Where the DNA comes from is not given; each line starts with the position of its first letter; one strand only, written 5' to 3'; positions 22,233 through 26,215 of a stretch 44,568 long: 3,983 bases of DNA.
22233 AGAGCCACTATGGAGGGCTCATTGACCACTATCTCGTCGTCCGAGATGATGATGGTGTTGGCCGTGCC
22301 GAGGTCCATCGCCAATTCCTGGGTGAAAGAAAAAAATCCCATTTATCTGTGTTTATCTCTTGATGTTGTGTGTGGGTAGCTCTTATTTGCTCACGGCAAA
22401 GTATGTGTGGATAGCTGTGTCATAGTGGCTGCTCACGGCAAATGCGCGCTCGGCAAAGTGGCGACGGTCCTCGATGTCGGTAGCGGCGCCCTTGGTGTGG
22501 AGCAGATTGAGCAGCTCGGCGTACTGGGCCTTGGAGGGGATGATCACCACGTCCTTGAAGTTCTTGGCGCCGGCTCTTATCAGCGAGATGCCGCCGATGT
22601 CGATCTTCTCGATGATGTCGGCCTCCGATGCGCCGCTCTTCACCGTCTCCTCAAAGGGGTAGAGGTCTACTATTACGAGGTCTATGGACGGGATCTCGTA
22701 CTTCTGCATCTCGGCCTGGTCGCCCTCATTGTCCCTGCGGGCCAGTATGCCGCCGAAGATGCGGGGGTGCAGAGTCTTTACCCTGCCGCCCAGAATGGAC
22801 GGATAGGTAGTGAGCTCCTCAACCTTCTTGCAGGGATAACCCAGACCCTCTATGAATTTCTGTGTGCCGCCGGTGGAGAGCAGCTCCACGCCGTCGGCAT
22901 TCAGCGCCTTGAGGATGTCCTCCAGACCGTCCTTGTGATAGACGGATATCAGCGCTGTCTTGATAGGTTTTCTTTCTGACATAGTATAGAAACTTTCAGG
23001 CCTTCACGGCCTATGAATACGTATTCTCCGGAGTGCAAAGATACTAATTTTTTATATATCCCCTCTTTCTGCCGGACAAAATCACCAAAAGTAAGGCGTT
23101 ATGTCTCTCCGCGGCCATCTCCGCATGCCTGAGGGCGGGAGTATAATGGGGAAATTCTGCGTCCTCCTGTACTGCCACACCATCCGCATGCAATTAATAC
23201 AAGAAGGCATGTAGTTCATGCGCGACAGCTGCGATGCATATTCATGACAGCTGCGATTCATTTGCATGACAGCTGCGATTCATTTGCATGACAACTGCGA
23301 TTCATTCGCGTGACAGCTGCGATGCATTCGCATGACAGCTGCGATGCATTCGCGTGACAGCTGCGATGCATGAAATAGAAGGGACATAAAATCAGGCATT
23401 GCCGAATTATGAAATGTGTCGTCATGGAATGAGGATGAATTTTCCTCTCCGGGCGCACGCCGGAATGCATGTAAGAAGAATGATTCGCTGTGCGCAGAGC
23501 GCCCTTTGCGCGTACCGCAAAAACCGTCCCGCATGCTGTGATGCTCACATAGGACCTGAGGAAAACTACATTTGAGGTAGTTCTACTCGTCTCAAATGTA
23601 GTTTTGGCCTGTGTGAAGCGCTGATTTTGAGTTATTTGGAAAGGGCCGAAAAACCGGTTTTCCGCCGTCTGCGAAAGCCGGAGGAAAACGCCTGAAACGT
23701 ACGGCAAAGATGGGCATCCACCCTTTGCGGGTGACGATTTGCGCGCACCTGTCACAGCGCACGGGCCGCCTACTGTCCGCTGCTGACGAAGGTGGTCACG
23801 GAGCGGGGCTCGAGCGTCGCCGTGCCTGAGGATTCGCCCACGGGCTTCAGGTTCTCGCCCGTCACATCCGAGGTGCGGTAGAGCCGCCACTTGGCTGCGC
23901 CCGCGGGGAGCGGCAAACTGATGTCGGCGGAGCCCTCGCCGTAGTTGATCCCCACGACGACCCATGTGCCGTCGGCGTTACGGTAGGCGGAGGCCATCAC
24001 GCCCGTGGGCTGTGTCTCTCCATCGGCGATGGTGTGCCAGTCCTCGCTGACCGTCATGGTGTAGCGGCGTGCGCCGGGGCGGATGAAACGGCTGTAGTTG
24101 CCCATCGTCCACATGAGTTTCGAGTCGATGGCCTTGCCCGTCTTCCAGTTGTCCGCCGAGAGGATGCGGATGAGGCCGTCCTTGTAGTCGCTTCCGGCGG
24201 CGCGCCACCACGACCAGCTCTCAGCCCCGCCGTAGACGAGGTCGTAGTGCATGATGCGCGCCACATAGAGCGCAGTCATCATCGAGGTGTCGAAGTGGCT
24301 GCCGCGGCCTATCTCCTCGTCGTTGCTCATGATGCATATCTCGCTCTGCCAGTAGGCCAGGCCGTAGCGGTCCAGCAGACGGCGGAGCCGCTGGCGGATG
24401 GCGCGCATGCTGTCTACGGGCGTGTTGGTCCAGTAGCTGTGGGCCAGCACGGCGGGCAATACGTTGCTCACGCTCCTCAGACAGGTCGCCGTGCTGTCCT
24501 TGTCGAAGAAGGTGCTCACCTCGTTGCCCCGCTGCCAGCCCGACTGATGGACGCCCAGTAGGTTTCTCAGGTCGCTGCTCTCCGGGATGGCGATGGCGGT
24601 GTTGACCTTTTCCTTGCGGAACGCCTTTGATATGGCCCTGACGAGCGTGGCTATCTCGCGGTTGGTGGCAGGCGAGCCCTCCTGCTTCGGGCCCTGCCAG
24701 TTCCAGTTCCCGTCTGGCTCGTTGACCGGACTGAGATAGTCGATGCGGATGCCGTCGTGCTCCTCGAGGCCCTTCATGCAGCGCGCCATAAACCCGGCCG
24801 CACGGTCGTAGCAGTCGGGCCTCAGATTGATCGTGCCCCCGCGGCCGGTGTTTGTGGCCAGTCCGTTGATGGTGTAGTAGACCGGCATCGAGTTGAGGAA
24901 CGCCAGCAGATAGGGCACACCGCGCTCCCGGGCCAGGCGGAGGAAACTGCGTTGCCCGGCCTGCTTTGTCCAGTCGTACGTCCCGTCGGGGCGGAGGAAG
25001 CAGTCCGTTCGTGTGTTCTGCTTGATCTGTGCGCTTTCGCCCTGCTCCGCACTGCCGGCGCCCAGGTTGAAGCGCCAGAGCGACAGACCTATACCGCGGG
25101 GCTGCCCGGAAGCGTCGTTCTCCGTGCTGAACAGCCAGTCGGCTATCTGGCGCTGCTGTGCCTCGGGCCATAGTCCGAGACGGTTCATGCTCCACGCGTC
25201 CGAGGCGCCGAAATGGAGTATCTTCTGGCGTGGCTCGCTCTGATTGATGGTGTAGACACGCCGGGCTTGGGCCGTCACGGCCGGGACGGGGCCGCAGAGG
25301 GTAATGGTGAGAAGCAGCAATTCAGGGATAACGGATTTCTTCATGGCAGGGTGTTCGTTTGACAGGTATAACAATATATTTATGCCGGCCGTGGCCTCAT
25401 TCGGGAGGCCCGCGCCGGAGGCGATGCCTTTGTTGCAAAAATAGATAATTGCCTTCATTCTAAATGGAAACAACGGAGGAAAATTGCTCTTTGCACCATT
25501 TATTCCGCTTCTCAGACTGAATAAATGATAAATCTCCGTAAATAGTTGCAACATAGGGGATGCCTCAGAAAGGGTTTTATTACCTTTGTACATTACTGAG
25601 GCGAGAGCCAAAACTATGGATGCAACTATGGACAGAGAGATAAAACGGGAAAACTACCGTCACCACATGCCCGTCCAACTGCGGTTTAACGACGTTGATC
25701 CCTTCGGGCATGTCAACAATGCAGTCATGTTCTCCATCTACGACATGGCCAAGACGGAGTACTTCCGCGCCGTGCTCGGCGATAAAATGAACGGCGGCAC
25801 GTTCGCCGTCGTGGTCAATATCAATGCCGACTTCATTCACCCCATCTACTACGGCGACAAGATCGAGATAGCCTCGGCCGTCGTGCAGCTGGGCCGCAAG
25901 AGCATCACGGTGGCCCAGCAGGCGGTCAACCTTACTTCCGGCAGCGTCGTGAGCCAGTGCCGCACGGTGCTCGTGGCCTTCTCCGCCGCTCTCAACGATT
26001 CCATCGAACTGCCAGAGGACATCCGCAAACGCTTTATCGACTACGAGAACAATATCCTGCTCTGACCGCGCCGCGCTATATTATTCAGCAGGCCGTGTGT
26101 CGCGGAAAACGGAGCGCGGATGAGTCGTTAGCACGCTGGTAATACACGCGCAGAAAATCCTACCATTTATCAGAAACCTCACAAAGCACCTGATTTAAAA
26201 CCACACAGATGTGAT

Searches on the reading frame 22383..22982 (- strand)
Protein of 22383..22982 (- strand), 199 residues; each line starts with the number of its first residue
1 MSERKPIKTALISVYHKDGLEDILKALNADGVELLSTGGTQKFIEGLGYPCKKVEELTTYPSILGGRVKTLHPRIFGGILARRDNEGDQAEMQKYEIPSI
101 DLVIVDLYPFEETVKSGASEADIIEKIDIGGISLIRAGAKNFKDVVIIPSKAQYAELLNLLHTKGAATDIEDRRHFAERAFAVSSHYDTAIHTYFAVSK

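Call 11: search_protein_families(library=pfam, proteins=[window:22383-22982:-])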
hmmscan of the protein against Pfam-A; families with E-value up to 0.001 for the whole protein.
window:22383-22982:- (199 aa): 2 families
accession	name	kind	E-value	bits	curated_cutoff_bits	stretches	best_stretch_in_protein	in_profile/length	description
PF02142.27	MGS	-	4.6e-19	68.8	24.1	1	20-132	2-93/94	MGS-like domain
PF01808.24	AICARFT_IMPCHas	-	2.3e-12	47.5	25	1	139-196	2-58/311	AICARFT/IMPCHase bienzyme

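Call 87: find_encoding_contigs(protein=window:22383-22982:-, flank=1600, max_places=10)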
Protein window:22383-22982:- (199 aa): 24 contigs read that carry it; 10 places shown.
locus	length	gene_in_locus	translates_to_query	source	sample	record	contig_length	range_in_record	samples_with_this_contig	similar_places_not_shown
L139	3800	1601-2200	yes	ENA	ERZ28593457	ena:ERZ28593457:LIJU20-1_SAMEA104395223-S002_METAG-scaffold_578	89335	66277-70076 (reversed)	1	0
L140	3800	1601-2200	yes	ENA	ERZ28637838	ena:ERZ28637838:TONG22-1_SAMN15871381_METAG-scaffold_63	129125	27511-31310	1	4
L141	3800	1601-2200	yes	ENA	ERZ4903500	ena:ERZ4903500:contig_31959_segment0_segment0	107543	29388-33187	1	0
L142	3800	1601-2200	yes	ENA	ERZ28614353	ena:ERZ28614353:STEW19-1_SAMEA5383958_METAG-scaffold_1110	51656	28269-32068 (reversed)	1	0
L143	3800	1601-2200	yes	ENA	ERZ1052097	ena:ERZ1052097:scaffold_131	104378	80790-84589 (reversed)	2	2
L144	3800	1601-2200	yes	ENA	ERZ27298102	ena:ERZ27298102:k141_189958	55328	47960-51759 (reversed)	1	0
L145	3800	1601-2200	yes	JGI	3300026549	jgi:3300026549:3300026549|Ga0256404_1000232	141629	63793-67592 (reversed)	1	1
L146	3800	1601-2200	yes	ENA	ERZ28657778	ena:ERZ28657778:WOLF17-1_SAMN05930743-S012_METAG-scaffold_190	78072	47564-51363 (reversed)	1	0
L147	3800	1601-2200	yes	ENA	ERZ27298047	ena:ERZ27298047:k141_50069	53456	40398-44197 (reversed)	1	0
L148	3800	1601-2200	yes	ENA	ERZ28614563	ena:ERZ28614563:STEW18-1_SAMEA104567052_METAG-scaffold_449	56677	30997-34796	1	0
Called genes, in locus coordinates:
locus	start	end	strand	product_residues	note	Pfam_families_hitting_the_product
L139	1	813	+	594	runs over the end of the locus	PF14587:Glyco_hydr_30_2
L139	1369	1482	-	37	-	-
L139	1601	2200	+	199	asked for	PF02142:MGS, PF01808:AICARFT_IMPCHas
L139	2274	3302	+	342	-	PF06723:MreB_Mbl, PF00022:Actin (weak), PF00012:HSP70, PF14450:FtsA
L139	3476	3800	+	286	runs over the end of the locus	PF04085:MreC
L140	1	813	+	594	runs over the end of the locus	PF14587:Glyco_hydr_30_2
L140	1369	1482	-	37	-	-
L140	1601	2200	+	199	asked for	PF02142:MGS, PF01808:AICARFT_IMPCHas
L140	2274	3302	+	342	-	PF06723:MreB_Mbl, PF00022:Actin (weak), PF00012:HSP70, PF14450:FtsA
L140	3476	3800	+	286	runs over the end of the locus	PF04085:MreC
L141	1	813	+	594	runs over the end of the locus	PF14587:Glyco_hydr_30_2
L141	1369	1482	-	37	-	-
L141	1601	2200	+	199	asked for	PF02142:MGS, PF01808:AICARFT_IMPCHas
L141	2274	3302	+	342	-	PF06723:MreB_Mbl, PF00022:Actin (weak), PF00012:HSP70, PF14450:FtsA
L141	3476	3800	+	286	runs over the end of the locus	PF04085:MreC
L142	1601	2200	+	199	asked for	PF02142:MGS, PF01808:AICARFT_IMPCHas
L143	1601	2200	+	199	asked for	PF02142:MGS, PF01808:AICARFT_IMPCHas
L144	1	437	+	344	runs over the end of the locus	PF00814:TsaD, PF02543:Carbam_trans_N (weak), PF22521:HypF_C_2 (weak)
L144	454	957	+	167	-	PF02464:CinA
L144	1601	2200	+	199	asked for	PF02142:MGS, PF01808:AICARFT_IMPCHas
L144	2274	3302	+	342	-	PF06723:MreB_Mbl, PF00022:Actin (weak), PF00012:HSP70, PF14450:FtsA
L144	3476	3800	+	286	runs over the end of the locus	PF04085:MreC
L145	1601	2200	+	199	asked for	PF02142:MGS, PF01808:AICARFT_IMPCHas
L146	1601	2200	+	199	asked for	PF02142:MGS, PF01808:AICARFT_IMPCHas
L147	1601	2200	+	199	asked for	PF02142:MGS, PF01808:AICARFT_IMPCHas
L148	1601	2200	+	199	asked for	PF02142:MGS, PF01808:AICARFT_IMPCHas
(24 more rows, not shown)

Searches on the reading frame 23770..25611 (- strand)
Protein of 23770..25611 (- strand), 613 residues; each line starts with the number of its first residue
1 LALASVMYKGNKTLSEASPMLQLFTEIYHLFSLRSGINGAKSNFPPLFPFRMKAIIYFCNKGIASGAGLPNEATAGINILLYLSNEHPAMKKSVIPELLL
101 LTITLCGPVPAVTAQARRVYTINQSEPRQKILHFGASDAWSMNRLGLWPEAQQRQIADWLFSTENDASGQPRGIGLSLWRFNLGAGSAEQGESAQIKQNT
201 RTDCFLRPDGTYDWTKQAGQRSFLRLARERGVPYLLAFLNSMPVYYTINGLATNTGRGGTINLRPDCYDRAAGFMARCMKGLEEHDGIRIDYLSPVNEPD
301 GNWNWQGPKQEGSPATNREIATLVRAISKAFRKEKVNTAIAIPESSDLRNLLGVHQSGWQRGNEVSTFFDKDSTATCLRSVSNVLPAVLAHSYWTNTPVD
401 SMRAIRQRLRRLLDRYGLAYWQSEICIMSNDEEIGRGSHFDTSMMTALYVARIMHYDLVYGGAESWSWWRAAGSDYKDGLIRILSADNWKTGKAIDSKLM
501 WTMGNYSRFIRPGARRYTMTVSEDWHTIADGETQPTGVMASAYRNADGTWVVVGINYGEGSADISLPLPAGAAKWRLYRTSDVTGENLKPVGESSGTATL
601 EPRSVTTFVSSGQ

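Call 11: search_protein_families(library=pfam, proteins=[window:23770-25611:-])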
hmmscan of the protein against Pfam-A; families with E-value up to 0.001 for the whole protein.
window:23770-25611:- (613 aa): 2 families
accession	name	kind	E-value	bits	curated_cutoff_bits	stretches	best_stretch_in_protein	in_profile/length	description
PF14587.12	Glyco_hydr_30_2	-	2.8e-101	339.9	27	1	121-481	5-363/364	O-Glycosyl hydrolase family 30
PF17189.10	Glyco_hydro_30C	-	9.8e-05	22.9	22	1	534-608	13-65/65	Glycosyl hydrolase family 30 beta sandwich domain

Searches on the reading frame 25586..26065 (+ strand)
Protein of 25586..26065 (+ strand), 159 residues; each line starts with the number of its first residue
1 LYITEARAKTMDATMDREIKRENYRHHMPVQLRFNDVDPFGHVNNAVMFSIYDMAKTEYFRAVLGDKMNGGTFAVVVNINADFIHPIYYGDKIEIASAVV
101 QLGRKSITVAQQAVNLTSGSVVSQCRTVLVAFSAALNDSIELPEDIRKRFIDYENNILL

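Call 11: search_protein_families(library=pfam, proteins=[window:25586-26065:+])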
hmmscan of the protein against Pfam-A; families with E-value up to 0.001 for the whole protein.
window:25586-26065:+ (159 aa): 3 families
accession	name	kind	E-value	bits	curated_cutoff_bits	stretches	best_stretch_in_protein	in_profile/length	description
PF13279.12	4HBT_2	-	3.1e-17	63.6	25.5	1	33-150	2-122/122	Thioesterase-like superfamily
PF03061.28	4HBT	-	8.5e-15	55.3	20.6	1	40-118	1-75/79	Thioesterase superfamily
PF20791.3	Acyl-ACP_TE_C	-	1.7e-05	25.4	21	1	27-123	9-93/101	Acyl-ACP thioesterase C-terminal domain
